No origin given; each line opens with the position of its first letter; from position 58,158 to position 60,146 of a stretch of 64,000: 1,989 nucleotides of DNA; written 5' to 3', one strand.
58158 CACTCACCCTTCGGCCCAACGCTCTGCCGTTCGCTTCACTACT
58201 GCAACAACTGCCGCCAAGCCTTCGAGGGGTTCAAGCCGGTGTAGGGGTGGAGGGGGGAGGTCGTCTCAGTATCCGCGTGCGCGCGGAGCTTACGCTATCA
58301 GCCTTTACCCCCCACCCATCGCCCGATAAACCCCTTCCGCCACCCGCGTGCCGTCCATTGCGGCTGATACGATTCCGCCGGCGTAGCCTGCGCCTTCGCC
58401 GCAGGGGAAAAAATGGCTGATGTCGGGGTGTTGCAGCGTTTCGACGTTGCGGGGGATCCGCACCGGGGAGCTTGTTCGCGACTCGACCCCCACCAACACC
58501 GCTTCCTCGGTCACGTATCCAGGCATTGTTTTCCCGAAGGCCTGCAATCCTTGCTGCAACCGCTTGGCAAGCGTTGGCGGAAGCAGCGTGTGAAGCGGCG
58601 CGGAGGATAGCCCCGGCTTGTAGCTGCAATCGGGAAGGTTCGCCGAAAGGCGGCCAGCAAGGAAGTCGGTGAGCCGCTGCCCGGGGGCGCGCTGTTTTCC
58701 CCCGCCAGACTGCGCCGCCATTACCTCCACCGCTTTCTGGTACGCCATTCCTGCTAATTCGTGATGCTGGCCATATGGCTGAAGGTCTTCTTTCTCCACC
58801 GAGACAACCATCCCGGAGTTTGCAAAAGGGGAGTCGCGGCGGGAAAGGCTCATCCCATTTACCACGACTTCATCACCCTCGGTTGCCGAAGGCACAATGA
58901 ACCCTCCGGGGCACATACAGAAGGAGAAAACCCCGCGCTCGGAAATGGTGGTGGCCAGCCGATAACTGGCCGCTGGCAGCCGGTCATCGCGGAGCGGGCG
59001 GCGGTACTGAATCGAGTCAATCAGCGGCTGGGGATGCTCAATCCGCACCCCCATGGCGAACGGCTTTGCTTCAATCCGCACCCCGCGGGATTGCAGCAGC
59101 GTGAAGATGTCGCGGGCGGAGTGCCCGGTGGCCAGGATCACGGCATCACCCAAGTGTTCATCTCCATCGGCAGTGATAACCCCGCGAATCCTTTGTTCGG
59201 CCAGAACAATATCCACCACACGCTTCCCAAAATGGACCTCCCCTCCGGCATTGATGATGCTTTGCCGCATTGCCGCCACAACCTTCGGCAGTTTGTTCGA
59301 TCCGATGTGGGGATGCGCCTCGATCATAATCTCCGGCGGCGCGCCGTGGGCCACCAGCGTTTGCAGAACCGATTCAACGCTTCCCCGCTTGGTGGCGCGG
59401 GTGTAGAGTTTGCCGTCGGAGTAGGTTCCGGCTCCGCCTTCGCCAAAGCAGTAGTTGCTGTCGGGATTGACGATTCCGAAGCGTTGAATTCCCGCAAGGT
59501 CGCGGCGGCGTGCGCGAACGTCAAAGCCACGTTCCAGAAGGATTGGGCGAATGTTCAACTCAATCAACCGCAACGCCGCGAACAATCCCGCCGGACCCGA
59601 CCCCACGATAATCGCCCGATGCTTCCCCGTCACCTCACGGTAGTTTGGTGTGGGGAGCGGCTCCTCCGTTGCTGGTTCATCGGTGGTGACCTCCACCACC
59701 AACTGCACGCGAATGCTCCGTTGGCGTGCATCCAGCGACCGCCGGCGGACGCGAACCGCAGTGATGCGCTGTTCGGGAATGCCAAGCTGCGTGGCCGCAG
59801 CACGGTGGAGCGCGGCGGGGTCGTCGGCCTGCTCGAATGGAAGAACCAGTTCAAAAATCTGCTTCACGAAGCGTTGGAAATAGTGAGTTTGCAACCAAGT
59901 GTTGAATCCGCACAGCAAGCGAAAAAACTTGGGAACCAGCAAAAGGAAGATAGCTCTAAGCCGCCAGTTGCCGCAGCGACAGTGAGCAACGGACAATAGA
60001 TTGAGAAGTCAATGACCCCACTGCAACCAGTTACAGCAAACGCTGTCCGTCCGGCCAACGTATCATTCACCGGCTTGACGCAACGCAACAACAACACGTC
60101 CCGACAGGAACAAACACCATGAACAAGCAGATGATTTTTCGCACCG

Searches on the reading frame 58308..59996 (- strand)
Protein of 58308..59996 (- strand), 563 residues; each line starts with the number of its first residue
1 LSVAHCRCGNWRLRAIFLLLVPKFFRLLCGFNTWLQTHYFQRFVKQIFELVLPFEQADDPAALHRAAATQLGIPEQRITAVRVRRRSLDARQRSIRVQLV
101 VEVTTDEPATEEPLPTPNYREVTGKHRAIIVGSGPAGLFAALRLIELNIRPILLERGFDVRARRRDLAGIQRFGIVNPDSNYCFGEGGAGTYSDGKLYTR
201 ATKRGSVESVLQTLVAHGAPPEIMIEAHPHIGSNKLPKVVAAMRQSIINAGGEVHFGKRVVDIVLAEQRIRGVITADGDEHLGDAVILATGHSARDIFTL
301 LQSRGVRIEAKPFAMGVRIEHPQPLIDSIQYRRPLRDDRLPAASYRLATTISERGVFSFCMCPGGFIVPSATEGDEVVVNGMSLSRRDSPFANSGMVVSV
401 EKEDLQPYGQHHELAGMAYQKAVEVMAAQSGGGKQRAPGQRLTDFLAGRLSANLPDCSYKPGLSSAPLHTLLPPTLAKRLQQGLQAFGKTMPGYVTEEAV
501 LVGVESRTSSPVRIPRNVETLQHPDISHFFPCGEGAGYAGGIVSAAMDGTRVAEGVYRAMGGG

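Call 72: search_protein_families(library=ncbifam, proteins=[window:58308-59996:-], max_evalue=0.00001)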
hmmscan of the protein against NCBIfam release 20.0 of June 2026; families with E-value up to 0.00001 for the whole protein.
window:58308-59996:- (563 aa): 4 families
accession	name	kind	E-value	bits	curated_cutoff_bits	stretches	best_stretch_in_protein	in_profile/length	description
TIGR00275.1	TIGR00275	subfamily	1e-07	31.1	183.8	1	129-310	2-184/401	aminoacetone oxidase family FAD-binding enzyme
TIGR01292.1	TRX_reduct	equivalog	3e-07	29.6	343.45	0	225-297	44-115/300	thioredoxin-disulfide reductase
TIGR03467.1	HpnE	equivalog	5.4e-06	26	283.05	0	230-293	200-264/430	hydroxysqualene dehydroxylase HpnE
NF005560.0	PRK07233.1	equivalog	8.4e-06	24.9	252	0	238-290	200-251/435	hypothetical protein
